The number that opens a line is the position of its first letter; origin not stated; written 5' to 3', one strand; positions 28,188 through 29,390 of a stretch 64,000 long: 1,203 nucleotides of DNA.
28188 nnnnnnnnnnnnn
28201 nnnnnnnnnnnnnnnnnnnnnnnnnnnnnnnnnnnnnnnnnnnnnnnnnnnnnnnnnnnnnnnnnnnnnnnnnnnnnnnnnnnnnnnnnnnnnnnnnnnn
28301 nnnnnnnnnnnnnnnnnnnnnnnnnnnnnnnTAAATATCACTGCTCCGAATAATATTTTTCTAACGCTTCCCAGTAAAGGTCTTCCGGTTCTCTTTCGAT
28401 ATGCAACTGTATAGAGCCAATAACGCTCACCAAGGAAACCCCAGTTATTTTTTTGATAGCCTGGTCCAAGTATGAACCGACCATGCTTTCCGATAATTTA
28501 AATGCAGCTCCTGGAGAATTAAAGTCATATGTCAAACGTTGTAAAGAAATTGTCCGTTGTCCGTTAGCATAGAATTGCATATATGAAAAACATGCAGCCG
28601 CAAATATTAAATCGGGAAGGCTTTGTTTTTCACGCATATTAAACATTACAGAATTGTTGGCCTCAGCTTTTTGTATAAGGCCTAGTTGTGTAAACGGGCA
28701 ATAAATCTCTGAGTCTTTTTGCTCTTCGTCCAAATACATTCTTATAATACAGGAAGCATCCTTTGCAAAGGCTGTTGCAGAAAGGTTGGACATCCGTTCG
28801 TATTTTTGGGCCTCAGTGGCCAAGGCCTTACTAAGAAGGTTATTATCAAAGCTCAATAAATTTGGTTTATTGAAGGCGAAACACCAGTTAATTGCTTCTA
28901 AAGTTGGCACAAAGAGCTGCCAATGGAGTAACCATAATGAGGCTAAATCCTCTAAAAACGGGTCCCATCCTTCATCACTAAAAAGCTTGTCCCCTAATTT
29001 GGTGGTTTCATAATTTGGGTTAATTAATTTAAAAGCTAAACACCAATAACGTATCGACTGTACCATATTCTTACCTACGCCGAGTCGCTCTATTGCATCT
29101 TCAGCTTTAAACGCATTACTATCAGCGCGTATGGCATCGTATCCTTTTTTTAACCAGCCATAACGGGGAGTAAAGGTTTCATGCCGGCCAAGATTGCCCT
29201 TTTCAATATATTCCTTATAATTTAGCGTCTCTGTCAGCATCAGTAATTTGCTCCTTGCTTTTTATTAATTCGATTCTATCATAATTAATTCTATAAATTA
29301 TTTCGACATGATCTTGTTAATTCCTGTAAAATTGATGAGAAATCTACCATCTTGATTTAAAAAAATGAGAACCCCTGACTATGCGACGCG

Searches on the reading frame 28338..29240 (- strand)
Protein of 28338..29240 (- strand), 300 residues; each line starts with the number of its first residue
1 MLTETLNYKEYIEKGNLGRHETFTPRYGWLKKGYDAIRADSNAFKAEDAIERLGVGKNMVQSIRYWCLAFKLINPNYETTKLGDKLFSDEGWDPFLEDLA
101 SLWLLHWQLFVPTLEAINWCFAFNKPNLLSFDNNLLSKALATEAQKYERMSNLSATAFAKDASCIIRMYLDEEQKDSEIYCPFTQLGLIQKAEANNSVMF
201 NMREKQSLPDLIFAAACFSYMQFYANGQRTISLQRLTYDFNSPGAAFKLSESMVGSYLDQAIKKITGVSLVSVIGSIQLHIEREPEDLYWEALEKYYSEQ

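Call 4: search_protein_families(library=pfam, proteins=[window:28338-29240:-], max_evalue=0.1)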
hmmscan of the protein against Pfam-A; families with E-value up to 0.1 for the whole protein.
window:28338-29240:- (300 aa): 1 family
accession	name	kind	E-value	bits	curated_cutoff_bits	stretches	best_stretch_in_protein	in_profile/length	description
PF13182.11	DUF4007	-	9.1e-86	288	27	1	18-297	2-288/288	Protein of unknown function (DUF4007)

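Call 5: search_protein_families(library=padloc, proteins=[window:28338-29240:-], max_evalue=0.1)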
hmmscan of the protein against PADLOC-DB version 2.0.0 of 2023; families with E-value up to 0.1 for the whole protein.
window:28338-29240:- (300 aa): 12 families
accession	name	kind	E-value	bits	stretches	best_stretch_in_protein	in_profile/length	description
PDLC02768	SspB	-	1.1e-96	321.6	1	17-297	3-295/295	SspB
PDLC02769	SspB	-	7.2e-75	250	1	17-267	3-264/282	SspB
PDLC02766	SspB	-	1.6e-58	196.3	1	20-262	6-262/285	SspB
PDLC02760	SspB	-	2.7e-53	179.3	1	20-269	7-258/269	SspB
PDLC02764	SspB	-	8e-51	171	1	20-268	4-256/276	SspB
PDLC02765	SspB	-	3.1e-31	107.5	1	19-271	6-275/292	SspB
PDLC02762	SspB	-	5.4e-28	96.1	1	17-297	3-291/293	SspB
PDLC02763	SspB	-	4.6e-19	67.1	1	18-237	8-219/279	SspB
PDLC02767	SspB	-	1.4e-14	52.5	1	18-174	9-173/295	SspB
PDLC02761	SspB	-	6.5e-14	50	2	46-102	36-92/340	SspB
PDLC02510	BrxP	-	0.0011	15.2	1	15-279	523-762/779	BrxP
PDLC03974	UzuA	-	0.0024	15.3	1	136-211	67-142/310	-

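Call 8: search_protein_families(library=ncbifam, proteins=[window:28338-29240:-], max_evalue=0.01)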
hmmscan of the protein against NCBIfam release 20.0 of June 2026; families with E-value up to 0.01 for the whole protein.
window:28338-29240:- (300 aa): 0 families

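Call 42: search_solved_structures(query=window:28338-29240:-, max_evalue=1, show_alignments=1)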
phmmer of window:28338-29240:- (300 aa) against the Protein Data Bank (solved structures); distinct sequences matched with E-value up to 1: 1.
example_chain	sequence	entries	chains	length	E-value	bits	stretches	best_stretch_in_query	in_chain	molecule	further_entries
6juf_B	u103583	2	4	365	1.2e-42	149.4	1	16-298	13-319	SspB protein | DUF4007 domain-containing protein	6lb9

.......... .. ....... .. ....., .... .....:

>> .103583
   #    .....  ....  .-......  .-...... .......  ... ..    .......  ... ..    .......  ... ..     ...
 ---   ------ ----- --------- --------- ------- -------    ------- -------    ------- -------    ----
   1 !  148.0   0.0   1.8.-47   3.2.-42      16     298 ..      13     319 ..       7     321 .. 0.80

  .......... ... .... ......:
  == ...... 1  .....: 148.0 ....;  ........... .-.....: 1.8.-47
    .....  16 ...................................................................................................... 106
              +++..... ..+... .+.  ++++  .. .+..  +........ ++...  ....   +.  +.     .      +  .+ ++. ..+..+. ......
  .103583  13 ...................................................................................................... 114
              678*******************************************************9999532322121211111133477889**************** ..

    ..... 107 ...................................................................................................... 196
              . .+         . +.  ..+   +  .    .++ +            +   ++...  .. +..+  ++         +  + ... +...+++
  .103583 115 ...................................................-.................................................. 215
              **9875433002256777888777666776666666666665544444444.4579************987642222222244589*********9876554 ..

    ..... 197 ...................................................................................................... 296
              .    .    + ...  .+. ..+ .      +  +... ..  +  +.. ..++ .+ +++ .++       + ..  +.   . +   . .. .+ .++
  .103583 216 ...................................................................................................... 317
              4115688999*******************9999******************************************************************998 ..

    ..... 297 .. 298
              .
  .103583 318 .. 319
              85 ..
